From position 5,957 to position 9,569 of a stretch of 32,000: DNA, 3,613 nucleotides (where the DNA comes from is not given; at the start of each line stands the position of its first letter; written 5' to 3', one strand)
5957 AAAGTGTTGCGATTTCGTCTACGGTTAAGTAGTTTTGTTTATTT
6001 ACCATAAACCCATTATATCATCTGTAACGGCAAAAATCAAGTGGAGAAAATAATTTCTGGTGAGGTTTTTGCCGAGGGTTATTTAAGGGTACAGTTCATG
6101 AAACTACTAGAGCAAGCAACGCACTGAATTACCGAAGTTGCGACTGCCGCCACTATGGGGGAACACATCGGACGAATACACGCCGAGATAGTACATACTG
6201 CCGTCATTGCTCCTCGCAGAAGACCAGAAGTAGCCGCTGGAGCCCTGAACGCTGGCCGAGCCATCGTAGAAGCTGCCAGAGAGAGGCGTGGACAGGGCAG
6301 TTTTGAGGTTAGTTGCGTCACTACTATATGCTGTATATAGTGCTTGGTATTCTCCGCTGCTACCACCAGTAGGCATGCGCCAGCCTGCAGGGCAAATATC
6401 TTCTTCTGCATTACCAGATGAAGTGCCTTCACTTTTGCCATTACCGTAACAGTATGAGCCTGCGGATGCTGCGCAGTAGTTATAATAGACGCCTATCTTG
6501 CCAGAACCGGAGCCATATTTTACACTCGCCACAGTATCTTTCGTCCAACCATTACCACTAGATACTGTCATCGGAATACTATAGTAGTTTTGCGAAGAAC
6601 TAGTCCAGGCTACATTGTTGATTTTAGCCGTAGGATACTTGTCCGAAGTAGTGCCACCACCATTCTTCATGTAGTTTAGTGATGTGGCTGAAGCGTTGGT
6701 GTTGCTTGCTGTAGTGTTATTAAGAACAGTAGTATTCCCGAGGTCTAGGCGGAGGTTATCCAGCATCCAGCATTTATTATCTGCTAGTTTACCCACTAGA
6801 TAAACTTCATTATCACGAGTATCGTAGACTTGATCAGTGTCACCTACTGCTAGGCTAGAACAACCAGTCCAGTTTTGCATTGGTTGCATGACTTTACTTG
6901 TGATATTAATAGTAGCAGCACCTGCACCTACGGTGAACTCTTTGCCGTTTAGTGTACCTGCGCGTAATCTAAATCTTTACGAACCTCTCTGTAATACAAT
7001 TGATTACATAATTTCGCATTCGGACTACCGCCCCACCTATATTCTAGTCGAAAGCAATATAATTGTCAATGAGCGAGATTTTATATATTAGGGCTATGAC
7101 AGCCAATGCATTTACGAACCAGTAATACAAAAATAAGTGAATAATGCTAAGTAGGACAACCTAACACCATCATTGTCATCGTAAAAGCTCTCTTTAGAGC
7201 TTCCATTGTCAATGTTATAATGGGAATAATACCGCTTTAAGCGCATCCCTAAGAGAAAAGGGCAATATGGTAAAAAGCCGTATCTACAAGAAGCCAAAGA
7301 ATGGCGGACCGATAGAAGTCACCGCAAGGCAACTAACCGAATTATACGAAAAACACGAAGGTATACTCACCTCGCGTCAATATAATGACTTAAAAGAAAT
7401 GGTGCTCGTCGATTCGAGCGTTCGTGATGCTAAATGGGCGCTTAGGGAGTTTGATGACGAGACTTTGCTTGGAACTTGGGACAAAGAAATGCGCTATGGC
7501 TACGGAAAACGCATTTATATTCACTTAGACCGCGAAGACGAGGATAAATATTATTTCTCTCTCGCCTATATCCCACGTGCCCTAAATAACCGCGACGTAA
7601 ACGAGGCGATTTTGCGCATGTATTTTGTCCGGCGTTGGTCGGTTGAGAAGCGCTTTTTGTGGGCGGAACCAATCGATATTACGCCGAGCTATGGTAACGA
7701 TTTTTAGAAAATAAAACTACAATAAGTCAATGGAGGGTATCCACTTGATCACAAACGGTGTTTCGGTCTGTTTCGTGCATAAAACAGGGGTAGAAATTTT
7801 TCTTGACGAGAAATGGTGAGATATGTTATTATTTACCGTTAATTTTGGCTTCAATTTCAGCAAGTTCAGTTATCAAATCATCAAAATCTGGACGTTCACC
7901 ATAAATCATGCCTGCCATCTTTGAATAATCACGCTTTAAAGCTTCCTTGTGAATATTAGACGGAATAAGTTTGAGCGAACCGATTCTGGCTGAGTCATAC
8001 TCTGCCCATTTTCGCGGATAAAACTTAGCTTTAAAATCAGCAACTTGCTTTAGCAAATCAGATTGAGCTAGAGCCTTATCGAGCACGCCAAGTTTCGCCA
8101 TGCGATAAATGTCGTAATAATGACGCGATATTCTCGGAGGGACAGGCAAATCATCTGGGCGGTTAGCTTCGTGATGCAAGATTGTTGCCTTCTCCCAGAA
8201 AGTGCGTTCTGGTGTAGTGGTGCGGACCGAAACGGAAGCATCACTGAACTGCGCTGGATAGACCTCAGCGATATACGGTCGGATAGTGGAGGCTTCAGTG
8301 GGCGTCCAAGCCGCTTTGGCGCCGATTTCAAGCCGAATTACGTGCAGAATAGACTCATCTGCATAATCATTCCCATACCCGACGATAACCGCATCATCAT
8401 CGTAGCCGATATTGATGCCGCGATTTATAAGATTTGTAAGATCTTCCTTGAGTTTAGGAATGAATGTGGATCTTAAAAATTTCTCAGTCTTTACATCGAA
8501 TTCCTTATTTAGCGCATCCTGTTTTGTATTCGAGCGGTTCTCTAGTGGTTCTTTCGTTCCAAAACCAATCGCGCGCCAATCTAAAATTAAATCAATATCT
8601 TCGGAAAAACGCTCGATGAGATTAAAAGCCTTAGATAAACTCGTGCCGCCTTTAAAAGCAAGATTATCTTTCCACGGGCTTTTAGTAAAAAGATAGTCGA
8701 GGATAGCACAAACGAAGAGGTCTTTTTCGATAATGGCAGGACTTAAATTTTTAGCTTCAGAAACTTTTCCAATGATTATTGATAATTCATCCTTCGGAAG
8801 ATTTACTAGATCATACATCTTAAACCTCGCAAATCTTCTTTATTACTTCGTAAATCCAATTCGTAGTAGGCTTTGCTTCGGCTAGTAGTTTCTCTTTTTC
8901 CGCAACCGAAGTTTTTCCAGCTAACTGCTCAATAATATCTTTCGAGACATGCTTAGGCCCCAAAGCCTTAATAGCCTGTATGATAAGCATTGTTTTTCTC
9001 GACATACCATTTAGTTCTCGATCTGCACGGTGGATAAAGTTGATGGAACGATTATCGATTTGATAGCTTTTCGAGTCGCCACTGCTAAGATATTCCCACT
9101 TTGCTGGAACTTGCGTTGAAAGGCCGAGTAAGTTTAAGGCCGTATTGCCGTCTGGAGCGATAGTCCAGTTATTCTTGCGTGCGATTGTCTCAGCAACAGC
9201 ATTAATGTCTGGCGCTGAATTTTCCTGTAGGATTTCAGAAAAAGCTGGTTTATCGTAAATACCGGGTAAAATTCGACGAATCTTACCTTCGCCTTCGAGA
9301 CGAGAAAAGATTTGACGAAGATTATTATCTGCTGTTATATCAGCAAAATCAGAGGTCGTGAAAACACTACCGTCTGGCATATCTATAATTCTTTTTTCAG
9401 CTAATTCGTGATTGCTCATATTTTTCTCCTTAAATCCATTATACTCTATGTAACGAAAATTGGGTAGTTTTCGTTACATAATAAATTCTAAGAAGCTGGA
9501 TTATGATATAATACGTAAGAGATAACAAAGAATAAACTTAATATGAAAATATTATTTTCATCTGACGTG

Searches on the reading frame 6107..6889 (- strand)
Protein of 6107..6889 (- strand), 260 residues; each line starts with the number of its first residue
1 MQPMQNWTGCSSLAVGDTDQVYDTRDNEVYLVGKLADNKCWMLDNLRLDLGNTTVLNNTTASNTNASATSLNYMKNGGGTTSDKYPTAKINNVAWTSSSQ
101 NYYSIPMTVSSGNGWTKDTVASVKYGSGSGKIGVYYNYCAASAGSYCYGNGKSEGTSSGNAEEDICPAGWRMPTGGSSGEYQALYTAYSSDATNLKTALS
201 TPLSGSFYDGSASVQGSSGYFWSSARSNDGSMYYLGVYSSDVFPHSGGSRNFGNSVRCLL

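Call 5: search_protein_families(library=ncbifam, proteins=[window:6107-6889:-], max_evalue=0.001)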
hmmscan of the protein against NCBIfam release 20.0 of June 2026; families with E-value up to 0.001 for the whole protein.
window:6107-6889:- (260 aa): 1 family
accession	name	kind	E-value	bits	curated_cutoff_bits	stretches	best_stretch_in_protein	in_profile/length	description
TIGR02145.1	Fib_succ_major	domain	1.9e-13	51.5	41.65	1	83-191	9-84/176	FISUMP domain-containing protein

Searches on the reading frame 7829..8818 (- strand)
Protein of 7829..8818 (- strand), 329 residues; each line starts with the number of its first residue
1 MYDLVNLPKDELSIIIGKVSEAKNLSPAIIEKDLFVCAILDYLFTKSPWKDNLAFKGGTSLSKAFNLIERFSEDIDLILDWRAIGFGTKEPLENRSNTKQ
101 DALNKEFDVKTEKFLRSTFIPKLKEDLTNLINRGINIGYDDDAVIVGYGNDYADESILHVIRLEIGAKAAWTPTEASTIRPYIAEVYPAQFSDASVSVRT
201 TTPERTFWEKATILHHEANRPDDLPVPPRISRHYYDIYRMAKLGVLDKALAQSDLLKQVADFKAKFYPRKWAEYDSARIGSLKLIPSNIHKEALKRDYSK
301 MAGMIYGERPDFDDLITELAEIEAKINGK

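Call 5: search_protein_families(library=ncbifam, proteins=[window:7829-8818:-], max_evalue=0.001)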
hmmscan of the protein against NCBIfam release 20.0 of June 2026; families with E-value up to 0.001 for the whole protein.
window:7829-8818:- (329 aa): 0 families

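Call 63: search_protein_families(library=padloc, proteins=[window:7829-8818:-], max_evalue=0.001)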
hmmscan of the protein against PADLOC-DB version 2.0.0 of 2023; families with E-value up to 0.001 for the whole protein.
window:7829-8818:- (329 aa): 21 families
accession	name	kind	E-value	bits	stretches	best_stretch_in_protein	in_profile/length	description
PDLC02289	AbiEii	-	5.5e-99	329.5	1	2-328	4-302/309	AbiEii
PDLC02292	AbiEii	-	4.6e-41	139.5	1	9-323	7-281/283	AbiEii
PDLC02315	AbiEii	-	8.5e-41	138.3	1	20-327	26-344/352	AbiEii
PDLC02302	AbiEii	-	1.2e-25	88.6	1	22-326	19-309/313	AbiEii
PDLC02297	AbiEii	-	2.5e-24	84.2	1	13-324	5-303/307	AbiEii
PDLC02322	AbiEii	-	8.8e-24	82.5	2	16-79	16-76/324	AbiEii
PDLC02316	AbiEii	-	1.1e-17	62.4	1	11-91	9-88/314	AbiEii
PDLC02304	AbiEii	-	9.4e-15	53.2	1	16-258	7-205/260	AbiEii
PDLC02294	AbiEii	-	2.4e-10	38.7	1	27-78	19-71/260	AbiEii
PDLC02317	AbiEii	-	8.8e-09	32.8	1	18-79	9-70/396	AbiEii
PDLC02323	AbiEii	-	1.4e-08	32.6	1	30-113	19-95/248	AbiEii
PDLC02303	AbiEii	-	5.7e-08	30.5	1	27-78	17-66/249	AbiEii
PDLC02305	AbiEii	-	1.3e-07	29.2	1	17-77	9-69/306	AbiEii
PDLC02299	AbiEii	-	1.2e-06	26.2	1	17-80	13-73/344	AbiEii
PDLC02296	AbiEii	-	1.2e-06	25.9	1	22-80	14-72/282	AbiEii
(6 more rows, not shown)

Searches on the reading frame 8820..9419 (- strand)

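Call 5: search_protein_families(library=ncbifam, proteins=[window:8820-9419:-], max_evalue=0.001)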
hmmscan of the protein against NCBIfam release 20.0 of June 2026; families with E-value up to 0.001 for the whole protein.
window:8820-9419:- (199 aa): 1 family
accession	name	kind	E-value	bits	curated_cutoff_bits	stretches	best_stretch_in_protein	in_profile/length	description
NF047376.1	TAA_AbiEi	equivalog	0.00072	19.3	150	0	16-133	17-132/172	type IV toxin-antitoxin system AbiEi family antitoxin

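Call 63: search_protein_families(library=padloc, proteins=[window:8820-9419:-], max_evalue=0.001)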
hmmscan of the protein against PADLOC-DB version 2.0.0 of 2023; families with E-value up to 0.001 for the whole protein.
window:8820-9419:- (199 aa): 13 families
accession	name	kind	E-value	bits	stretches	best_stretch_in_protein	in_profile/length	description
PDLC02226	AbiEi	-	4.2e-62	207.6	1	2-198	2-195/202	AbiEi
PDLC02233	AbiEi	-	5.6e-32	109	1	9-196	10-204/214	AbiEi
PDLC02264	AbiEi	-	1.9e-13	48.9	1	17-193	17-203/205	AbiEi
PDLC02229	AbiEi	-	6.8e-11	40.9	1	11-110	10-110/131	AbiEi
PDLC02236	AbiEi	-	4.5e-09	34.3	1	29-126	26-127/207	AbiEi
PDLC02246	AbiEi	-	2e-08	32.1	1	18-135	24-132/230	AbiEi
PDLC02267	AbiEi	-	1e-07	29.7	1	17-143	18-133/252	AbiEi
PDLC02225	AbiEi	-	1.2e-05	23.1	1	26-139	23-120/198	AbiEi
PDLC02232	AbiEi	-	3.8e-05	21.6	1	14-132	15-130/177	AbiEi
PDLC02265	AbiEi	-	0.00018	19.3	1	26-135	20-120/198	AbiEi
PDLC02250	AbiEi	-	0.00043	18.2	1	6-109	5-102/197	AbiEi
PDLC02283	AbiEi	-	0.00057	17.7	1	26-124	23-112/201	AbiEi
PDLC02247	AbiEi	-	0.00099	17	0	28-159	40-166/215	AbiEi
